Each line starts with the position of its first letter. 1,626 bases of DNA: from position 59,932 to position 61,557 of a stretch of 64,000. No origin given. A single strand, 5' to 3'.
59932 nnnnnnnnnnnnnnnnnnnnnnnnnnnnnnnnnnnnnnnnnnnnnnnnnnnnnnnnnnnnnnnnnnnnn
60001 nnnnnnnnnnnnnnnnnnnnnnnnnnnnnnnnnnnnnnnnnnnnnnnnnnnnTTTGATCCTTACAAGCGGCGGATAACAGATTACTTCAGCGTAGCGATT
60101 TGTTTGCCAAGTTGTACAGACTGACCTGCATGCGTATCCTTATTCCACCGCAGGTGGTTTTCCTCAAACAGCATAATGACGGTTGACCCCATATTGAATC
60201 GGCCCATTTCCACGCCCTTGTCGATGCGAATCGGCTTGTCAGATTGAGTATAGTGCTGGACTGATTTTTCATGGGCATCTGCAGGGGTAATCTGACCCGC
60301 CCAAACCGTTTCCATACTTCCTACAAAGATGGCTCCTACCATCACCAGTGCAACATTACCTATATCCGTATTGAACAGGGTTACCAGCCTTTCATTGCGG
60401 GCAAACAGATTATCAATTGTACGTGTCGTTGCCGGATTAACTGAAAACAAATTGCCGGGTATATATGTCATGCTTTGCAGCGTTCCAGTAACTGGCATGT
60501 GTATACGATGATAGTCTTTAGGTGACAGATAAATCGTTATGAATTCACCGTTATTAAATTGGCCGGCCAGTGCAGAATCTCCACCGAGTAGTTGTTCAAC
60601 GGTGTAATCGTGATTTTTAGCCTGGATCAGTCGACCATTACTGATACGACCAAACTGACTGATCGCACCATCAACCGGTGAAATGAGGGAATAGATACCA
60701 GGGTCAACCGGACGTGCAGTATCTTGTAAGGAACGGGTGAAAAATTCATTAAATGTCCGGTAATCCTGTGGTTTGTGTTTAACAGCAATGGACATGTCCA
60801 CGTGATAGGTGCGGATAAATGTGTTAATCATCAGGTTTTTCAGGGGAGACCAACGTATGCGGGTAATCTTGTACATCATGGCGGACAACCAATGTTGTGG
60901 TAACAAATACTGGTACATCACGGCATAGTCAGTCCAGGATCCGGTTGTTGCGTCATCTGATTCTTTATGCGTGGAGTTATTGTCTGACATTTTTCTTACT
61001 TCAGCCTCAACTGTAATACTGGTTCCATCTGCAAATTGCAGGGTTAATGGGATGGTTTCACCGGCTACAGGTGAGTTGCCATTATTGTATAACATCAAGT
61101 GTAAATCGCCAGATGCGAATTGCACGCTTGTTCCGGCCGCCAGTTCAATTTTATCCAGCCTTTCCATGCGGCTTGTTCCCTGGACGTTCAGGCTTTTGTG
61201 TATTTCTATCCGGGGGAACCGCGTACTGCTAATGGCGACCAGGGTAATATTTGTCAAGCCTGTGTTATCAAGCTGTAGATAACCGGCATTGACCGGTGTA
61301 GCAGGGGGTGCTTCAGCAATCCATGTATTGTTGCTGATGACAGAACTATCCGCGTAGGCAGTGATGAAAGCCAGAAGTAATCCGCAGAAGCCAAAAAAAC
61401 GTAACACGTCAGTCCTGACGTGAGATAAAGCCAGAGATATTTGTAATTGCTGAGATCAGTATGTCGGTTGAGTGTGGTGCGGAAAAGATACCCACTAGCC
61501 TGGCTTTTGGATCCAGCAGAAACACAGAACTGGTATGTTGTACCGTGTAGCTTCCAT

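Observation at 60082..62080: Copper-chaperone operon (Sco1 then PCu(A)C) whose PCu(A)C ORF runs without a stop codon into a complete phosphatidylserine decarboxylase gene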

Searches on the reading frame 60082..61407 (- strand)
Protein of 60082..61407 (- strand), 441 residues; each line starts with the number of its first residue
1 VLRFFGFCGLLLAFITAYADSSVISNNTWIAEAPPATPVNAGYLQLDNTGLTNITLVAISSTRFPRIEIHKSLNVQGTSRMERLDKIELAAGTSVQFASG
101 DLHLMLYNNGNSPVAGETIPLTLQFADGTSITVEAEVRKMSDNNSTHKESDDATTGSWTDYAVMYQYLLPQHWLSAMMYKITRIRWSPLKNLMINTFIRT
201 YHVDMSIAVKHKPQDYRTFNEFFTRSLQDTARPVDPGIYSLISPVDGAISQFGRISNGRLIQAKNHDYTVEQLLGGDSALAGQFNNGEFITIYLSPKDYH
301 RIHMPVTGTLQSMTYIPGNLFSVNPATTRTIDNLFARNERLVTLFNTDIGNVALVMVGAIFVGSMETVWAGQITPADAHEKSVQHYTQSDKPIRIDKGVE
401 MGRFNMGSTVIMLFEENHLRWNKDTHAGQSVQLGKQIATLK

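Call 3: search_protein_families(library=pfam, proteins=[window:60082-61407:-], max_evalue=0.01)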
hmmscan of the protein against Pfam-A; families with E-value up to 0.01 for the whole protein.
window:60082-61407:- (441 aa): 2 families
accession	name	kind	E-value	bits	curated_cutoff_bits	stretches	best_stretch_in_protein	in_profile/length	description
PF02666.20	PS_Dcarbxylase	-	3.5e-65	219.8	22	1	219-438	1-197/198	Phosphatidylserine decarboxylase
PF04314.18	PCuAC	-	1.5e-26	92.8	29.4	1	27-133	3-109/109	Copper chaperone PCu(A)C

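Call 4: search_protein_families(library=ncbifam, proteins=[window:60082-61407:-], max_evalue=0.01)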
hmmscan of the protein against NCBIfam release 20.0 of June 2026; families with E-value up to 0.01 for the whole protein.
window:60082-61407:- (441 aa): 10 families
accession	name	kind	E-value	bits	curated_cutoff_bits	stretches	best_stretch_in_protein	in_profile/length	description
TIGR00163.1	PS_decarb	equivalog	3.5e-74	249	111.75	1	210-439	6-241/243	archaetidylserine decarboxylase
NF003038.0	PRK03934.1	equivalog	6.3e-56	189.2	285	1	175-440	8-266/267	phosphatidylserine decarboxylase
NF002853.0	PRK03140.1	equivalog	2.6e-54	184.3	307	2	171-368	15-207/262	phosphatidylserine decarboxylase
NF001941.0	PRK00723.1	equivalog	1.8e-52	178.5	371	1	164-425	35-273/297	phosphatidylserine decarboxylase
NF003685.0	PRK05305.2-5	equivalog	1.2e-07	31.2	183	1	228-360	43-135/198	phosphatidylserine decarboxylase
TIGR00164.2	AS_decarb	equivalog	3e-07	29.9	230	1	219-361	31-154/215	archaetidylserine decarboxylase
NF003683.0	PRK05305.2-3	equivalog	5.3e-05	22.6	244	1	290-362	79-144/204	phosphatidylserine decarboxylase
NF003678.0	PRK05305.1-2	equivalog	0.00072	18.9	225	0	290-327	94-131/218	phosphatidylserine decarboxylase family protein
NF003684.0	PRK05305.2-4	equivalog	0.0038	16.8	317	0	288-355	88-149/228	phosphatidylserine decarboxylase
NF038088.1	anchor_synt_D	exception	0.0063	16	240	0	290-437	73-191/194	protein sorting system archaetidylserine decarboxylase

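Call 5: find_homologous_proteins(query=window:60082-61407:-)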
Query window:60082-61407:- (441 aa): 8000 proteins with E <= 0.001 among 8000 candidates; the best 120 are listed.
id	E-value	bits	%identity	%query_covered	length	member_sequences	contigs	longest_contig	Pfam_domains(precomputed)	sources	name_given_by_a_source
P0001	3.9e-297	1003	100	100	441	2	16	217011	PF04314.19,PF02666.21,PF27523.1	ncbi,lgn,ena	-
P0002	3.6e-177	608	61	100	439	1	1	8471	PF04314.19,PF02666.21,PF27523.1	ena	-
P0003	1.0e-171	590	58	100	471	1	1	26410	PF04314.19,PF02666.21,PF27523.1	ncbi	-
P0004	6.0e-160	551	58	96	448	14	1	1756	PF04314.19,PF02666.21,PF27523.1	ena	-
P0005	1.3e-157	543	56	98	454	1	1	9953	PF04314.19,PF02666.21,PF27523.1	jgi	-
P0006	4.1e-157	541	56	100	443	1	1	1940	PF04314.19,PF02666.21,PF27523.1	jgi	-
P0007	4.6e-153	528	55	97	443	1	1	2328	PF04314.19,PF02666.21,PF27523.1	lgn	-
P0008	5.7e-150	518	54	98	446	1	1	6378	PF04314.19,PF02666.21,PF27523.1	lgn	-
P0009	8.0e-149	514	53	99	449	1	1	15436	PF04314.19,PF02666.21,PF27523.1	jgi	-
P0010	6.1e-148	511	54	96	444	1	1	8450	PF04314.19,PF02666.21,PF27523.1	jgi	-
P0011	8.0e-148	511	54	91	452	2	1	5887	PF04314.19,PF02666.21,PF27523.1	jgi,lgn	-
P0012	3.3e-147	509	54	97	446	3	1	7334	PF04314.19,PF02666.21,PF27523.1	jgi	jgi:phosphatidylserine decarboxylase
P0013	1.8e-145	503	52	98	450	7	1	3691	PF04314.19,PF02666.21,PF27523.1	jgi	jgi:phosphatidylserine decarboxylase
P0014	2.7e-143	496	51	100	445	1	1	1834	PF04314.19,PF02666.21,PF27523.1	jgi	jgi:phosphatidylserine decarboxylase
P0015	6.3e-143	495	51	100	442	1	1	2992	PF04314.19,PF02666.21,PF27523.1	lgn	-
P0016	4.3e-142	492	53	94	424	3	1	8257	PF04314.19,PF02666.21,PF27523.1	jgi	jgi:phosphatidylserine decarboxylase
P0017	1.1e-138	481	51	99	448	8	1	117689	PF04314.19,PF02666.21,PF27523.1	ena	-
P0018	3.0e-136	473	47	100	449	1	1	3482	PF04314.19,PF02666.21,PF27523.1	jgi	jgi:phosphatidylserine decarboxylase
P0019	1.5e-134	467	52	90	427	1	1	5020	PF04314.19,PF02666.21,PF27523.1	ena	-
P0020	4.0e-132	459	48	98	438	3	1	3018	PF04314.19,PF02666.21,PF27523.1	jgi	jgi:phosphatidylserine decarboxylase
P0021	1.2e-130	454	49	100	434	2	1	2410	PF04314.19,PF02666.21,PF27523.1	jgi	jgi:phosphatidylserine decarboxylase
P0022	5.7e-130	452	52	93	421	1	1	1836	PF04314.19,PF02666.21,PF27523.1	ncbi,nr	ncbi:MAG: phosphatidylserine decarboxylase, partial [Gammaproteobacteria bacterium]|nr:phosphatidyls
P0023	1.9e-126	440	49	100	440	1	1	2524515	PF04314.19,PF02666.21,PF27523.1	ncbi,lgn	-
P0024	3.6e-120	420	48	98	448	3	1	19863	PF04314.19,PF02666.21,PF27523.1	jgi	jgi:phosphatidylserine decarboxylase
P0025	4.6e-119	416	46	98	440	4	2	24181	PF04314.19,PF02666.21,PF27523.1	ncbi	-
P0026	1.9e-116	408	47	98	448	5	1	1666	PF04314.19,PF02666.21,PF27523.1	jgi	-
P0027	1.1e-112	395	48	90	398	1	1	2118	PF04314.19,PF02666.21,PF27523.1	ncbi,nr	ncbi:MAG: phosphatidylserine decarboxylase, partial [Gammaproteobacteria bacterium]|nr:phosphatidyls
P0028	1.0e-102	362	58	63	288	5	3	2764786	PF02666.21,PF27523.1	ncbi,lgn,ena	-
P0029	1.7e-102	362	59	63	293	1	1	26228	PF02666.21,PF27523.1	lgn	-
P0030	2.2e-102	361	61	59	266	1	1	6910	PF02666.21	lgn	-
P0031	3.1e-99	351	53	68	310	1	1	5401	PF02666.21,PF27523.1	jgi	-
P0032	1.3e-96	342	55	62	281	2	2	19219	PF02666.21,PF27523.1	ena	-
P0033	7.9e-96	340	53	67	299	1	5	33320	PF02666.21,PF27523.1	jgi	jgi:phosphatidylserine decarboxylase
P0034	1.2e-95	339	52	68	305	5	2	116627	PF02666.21,PF27523.1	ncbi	-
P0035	1.4e-95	339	52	64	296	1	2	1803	PF02666.21,PF27523.1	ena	-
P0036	2.8e-95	338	55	65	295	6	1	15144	PF02666.21,PF27523.1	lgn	-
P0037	2.9e-95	338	53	68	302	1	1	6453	PF02666.21,PF27523.1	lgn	-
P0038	3.7e-95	337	52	65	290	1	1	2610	PF02666.21,PF27523.1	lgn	-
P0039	9.3e-95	336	54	65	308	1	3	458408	PF02666.21,PF27523.1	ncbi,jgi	jgi:phosphatidylserine decarboxylase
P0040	9.4e-95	336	54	63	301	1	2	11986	PF02666.21,PF27523.1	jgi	jgi:phosphatidylserine decarboxylase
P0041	1.2e-94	336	53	64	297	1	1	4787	PF02666.21,PF27523.1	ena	-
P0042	1.2e-94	336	54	64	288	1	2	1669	PF02666.21,PF27523.1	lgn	-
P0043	1.2e-94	336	52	67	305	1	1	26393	PF02666.21,PF27523.1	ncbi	-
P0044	1.3e-94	336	53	65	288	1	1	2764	PF02666.21,PF27523.1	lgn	-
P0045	1.6e-94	335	55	62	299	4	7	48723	PF02666.21,PF27523.1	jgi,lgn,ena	-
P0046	2.0e-94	335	56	63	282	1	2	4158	PF02666.21,PF27523.1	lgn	-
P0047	2.0e-94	335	55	63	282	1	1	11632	PF02666.21,PF27523.1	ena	-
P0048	4.7e-94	334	51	68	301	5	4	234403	PF02666.21,PF27523.1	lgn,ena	-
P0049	5.4e-94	334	51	70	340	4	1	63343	PF02666.21,PF27523.1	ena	-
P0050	5.9e-94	333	54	60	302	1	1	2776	PF02666.21,PF27523.1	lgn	-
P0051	6.0e-94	333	53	63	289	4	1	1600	PF02666.21,PF27523.1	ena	-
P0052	7.4e-94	333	57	62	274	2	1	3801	PF02666.21,PF27523.1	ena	-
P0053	8.2e-94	333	53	66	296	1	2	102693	PF02666.21,PF27523.1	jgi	-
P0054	1.9e-93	332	53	64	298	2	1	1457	PF02666.21,PF27523.1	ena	-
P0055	1.9e-93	332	52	63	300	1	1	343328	PF02666.21,PF27523.1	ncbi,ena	-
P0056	2.0e-93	332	55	62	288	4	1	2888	PF02666.21,PF27523.1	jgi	jgi:phosphatidylserine decarboxylase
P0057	2.2e-93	332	53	66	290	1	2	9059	PF02666.21,PF27523.1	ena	-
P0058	2.3e-93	331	55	62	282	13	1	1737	PF02666.21,PF27523.1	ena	-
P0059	2.4e-93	331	54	63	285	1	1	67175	PF02666.21,PF27523.1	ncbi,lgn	ncbi:MAG: archaetidylserine decarboxylase [Gammaproteobacteria bacterium]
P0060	2.6e-93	331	55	63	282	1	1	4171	PF02666.21,PF27523.1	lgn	-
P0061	2.8e-93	331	53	63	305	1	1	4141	PF02666.21,PF27523.1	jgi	-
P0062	4.4e-93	331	52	64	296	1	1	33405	PF02666.21,PF27523.1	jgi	-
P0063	8.9e-93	330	54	63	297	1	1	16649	PF02666.21,PF27523.1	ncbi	-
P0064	9.3e-93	329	49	67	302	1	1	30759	PF02666.21,PF27523.1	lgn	-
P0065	9.5e-93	329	56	62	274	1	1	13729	PF02666.21,PF27523.1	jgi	-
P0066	9.7e-93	329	51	66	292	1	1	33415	PF02666.21,PF27523.1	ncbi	-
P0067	1.6e-92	329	53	62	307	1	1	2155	PF02666.21,PF27523.1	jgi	-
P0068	1.7e-92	329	53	63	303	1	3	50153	PF02666.21,PF27523.1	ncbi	-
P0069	2.1e-92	328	55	64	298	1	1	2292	PF02666.21,PF27523.1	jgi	jgi:phosphatidylserine decarboxylase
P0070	2.8e-92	328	54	61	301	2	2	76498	PF02666.21,PF27523.1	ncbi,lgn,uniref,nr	ncbi:archaetidylserine decarboxylase [Sedimenticola selenatireducens]|uniref:Phosphatidylserine deca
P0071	6.3e-92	327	52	65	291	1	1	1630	PF02666.21,PF27523.1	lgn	-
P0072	6.8e-92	327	51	65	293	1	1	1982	PF02666.21,PF27523.1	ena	-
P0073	8.1e-92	326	53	63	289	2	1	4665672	PF02666.21,PF27523.1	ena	-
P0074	1.2e-91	326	53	61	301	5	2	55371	PF02666.21,PF27523.1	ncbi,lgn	-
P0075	1.3e-91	326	51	64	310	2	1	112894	PF02666.21,PF27523.1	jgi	jgi:phosphatidylserine decarboxylase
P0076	1.5e-91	326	54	62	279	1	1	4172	PF02666.21,PF27523.1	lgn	-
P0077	1.8e-91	325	51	63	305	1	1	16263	PF02666.21,PF27523.1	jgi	-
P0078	1.9e-91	325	50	68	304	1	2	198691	PF02666.21,PF27523.1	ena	-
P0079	1.9e-91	325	52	63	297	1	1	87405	PF02666.21,PF27523.1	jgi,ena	-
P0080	2.0e-91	325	50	64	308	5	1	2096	PF02666.21,PF27523.1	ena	-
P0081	2.0e-91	325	55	62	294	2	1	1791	PF02666.21,PF27523.1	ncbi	-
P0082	2.0e-91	325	50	68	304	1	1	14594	PF02666.21,PF27523.1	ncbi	-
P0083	2.3e-91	325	55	63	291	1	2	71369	PF02666.21,PF27523.1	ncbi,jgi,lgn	ncbi:MAG: archaetidylserine decarboxylase [Chromatiales bacterium]|jgi:phosphatidylserine decarboxyl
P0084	3.2e-91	324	53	64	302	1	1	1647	PF02666.21,PF27523.1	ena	-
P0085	3.5e-91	324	51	68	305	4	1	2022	PF02666.21,PF27523.1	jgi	jgi:phosphatidylserine decarboxylase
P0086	3.9e-91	324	54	63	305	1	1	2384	PF02666.21,PF27523.1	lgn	-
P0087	3.9e-91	324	50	64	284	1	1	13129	PF02666.21,PF27523.1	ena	-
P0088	4.5e-91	324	54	63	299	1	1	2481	PF02666.21,PF27523.1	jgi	jgi:phosphatidylserine decarboxylase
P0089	4.6e-91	324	53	62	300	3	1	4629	PF02666.21,PF27523.1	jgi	-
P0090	5.2e-91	324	52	64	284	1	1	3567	PF02666.21,PF27523.1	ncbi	-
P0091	5.4e-91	324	52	63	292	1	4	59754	PF02666.21,PF27523.1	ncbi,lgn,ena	-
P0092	5.6e-91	324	55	63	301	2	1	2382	PF02666.21,PF27523.1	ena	-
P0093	6.8e-91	323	53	63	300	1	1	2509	PF02666.21,PF27523.1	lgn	-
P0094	7.2e-91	323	50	67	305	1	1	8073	PF02666.21,PF27523.1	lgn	-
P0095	7.3e-91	323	52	67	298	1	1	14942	PF02666.21,PF27523.1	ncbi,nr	ncbi:MAG: phosphatidylserine decarboxylase [Gammaproteobacteria bacterium]|nr:phosphatidylserine dec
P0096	7.5e-91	323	54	61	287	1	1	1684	PF02666.21,PF27523.1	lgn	-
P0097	8.8e-91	323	52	65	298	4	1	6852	PF02666.21,PF27523.1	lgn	-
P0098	8.8e-91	323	50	68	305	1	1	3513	PF02666.21,PF27523.1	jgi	jgi:phosphatidylserine decarboxylase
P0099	1.0e-90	323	51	66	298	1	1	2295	PF02666.21,PF27523.1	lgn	-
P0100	1.1e-90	323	51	68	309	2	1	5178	PF02666.21,PF27523.1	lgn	-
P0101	1.9e-90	322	53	63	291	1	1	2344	PF02666.21,PF27523.1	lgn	-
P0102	2.4e-90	322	54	62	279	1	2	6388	PF02666.21,PF27523.1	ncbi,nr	ncbi:MAG: phosphatidylserine decarboxylase [Gammaproteobacteria bacterium]|nr:phosphatidylserine dec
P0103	2.9e-90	321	51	62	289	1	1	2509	PF02666.21,PF27523.1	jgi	jgi:phosphatidylserine decarboxylase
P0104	3.0e-90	321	53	62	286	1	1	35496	PF02666.21,PF27523.1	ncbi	-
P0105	3.3e-90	321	55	63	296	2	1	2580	PF02666.21,PF27523.1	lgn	-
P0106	3.5e-90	321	54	64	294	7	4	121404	PF02666.21,PF27523.1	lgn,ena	-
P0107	5.3e-90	320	59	54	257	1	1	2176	PF02666.21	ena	-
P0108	5.3e-90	320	57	62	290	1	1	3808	PF02666.21,PF27523.1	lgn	-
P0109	5.4e-90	320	53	63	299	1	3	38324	PF02666.21,PF27523.1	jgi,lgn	-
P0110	5.9e-90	320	54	63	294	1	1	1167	PF02666.21,PF27523.1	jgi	jgi:phosphatidylserine decarboxylase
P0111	6.3e-90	320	52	60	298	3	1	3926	PF02666.21,PF27523.1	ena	-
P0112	6.3e-90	320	53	66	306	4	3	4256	PF02666.21,PF27523.1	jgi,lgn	jgi:phosphatidylserine decarboxylase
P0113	7.5e-90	320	54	63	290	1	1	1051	PF02666.21,PF27523.1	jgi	jgi:phosphatidylserine decarboxylase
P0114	9.3e-90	320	50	68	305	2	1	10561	PF02666.21,PF27523.1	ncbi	-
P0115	1.1e-89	319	54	63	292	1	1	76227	PF02666.21,PF27523.1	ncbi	ncbi:MAG: archaetidylserine decarboxylase [Methylophagaceae bacterium]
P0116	1.1e-89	319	54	63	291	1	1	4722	PF02666.21,PF27523.1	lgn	-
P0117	1.2e-89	319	53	63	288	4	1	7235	PF02666.21,PF27523.1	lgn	-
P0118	1.2e-89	319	54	62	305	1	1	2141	PF02666.21,PF27523.1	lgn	-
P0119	1.2e-89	319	51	66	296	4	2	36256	PF02666.21,PF27523.1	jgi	-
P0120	1.3e-89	319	52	66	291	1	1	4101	PF02666.21,PF27523.1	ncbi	-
